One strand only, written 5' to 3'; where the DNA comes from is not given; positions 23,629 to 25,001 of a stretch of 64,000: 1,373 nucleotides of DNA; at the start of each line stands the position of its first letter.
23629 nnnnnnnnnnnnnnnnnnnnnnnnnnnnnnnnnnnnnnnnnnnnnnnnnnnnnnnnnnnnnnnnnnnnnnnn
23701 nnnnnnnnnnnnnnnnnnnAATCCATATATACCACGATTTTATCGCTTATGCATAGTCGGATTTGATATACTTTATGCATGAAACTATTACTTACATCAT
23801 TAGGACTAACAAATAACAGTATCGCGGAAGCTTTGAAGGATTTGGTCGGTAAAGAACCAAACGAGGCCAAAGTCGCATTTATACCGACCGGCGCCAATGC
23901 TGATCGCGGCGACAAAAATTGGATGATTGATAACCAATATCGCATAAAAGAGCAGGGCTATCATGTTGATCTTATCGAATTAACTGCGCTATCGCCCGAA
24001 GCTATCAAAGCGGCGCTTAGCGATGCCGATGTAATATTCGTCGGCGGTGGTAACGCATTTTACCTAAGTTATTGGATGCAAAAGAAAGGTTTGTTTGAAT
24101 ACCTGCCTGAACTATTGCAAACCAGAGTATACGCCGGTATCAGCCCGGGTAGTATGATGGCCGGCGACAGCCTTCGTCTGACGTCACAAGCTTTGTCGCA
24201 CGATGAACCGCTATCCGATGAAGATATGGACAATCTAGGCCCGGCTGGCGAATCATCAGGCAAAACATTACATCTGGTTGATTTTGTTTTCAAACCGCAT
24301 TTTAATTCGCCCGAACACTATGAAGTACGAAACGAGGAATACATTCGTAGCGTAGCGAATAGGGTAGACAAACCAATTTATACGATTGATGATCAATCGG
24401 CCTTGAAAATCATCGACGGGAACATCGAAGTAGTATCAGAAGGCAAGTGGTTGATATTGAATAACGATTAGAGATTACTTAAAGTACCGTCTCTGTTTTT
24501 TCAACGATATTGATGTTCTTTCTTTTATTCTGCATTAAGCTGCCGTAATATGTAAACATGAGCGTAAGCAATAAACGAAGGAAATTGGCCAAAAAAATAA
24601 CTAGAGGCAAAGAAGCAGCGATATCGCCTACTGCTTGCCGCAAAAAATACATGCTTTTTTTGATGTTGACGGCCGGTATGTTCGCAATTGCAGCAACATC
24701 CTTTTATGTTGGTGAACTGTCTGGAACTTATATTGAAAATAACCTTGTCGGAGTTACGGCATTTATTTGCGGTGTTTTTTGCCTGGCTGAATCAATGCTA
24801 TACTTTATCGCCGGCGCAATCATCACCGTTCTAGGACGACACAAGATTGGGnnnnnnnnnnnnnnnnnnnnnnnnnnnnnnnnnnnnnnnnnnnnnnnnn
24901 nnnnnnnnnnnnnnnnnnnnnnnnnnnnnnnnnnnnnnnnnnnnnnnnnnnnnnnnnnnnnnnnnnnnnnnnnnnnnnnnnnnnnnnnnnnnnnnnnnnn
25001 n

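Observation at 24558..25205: Pilin paralogue whose putative prepilin cleavage site is preceded by a ~98-aa multi-TM extension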

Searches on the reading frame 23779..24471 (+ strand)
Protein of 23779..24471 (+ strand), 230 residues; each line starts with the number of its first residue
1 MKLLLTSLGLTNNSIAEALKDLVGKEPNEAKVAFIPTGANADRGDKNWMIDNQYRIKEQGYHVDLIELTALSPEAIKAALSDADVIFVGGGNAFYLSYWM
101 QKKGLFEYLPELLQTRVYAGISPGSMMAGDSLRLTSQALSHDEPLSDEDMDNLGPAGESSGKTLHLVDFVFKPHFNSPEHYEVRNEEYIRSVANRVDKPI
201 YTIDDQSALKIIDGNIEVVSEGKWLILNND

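Call 25: find_related_loci(query=A2, collection=genome_contigs, flank=6000)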
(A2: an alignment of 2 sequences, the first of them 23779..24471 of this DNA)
Query A2 (230 aa) in genome_contigs; peptide patterns used: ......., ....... (x = any residue, [..] = any of these).
88 stretches matched a pattern; 2 encode a relative of the query (tblastn E <= 1e-3); 2 distinct loci.
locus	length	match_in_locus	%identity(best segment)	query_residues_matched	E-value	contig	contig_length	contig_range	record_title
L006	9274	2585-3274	92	1-230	3e-147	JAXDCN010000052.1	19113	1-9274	MAG: Candidatus Saccharimonadales bacterium isolate POMEDNA-B45 Raw1_k127_1311074, whole genome shotgun sequence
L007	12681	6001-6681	64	1-228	1e-100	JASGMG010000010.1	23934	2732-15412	MAG: Patescibacteria group bacterium isolate DJKA123_ANT-F21_bin.43 scaffold_649, whole genome shotgun sequence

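Call 58: search_protein_families(library=pfam, proteins=[window:23779-24471:+], max_evalue=0.01)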
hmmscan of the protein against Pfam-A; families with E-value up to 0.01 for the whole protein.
window:23779-24471:+ (230 aa): 1 family
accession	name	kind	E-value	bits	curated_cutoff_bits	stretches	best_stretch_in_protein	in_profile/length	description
PF03575.23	Peptidase_S51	-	3.6e-32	112.2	23.9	1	3-218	1-205/206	Peptidase family S51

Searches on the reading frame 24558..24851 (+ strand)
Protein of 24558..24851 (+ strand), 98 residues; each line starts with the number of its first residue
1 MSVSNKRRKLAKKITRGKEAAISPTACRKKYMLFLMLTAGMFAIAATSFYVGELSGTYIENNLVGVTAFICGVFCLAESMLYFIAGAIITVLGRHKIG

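Call 50: find_homologous_proteins(query=A5, max_evalue=10)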
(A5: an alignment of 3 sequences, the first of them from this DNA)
Query A5 (3 sequences): 12 candidates shared short words with the query, none scored E <= 10.

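Call 59: search_protein_families(library=padloc, proteins=[window:24558-24851:+], max_evalue=1)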
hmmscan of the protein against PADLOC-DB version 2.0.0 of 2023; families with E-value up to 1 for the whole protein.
window:24558-24851:+ (98 aa): 0 families

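Call 64: search_protein_families(library=pfam, proteins=[window:24558-24851:+], max_evalue=10)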
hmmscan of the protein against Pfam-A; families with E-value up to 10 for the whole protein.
window:24558-24851:+ (98 aa): 3 families
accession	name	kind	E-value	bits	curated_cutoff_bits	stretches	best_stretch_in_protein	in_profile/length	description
PF12103.14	Lipl32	-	0.099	12.7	25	1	14-73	129-177/179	Surface lipoprotein of Spirochaetales order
PF03907.18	Spo7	-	0.15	11.9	27.5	1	21-86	21-90/211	Spo7-like protein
PF11026.13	DUF2721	-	0.37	11.1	28.3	1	30-88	65-121/129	Protein of unknown function (DUF2721)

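Call 65: search_solved_structures(query=A5, max_evalue=10)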
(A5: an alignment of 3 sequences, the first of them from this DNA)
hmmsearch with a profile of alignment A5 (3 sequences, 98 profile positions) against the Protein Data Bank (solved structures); distinct sequences matched with E-value up to 10: 3.
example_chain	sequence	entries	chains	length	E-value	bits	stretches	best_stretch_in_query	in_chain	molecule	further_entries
3fge_A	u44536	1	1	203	0.54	13.6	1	28-70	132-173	putative flavin reductase with split barrel domain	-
3ne2_A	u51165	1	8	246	2.5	11.5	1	40-93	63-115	Probable aquaporin AqpM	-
7xk8_R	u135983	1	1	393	9.6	9.6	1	12-83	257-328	Neuromedin-U receptor 2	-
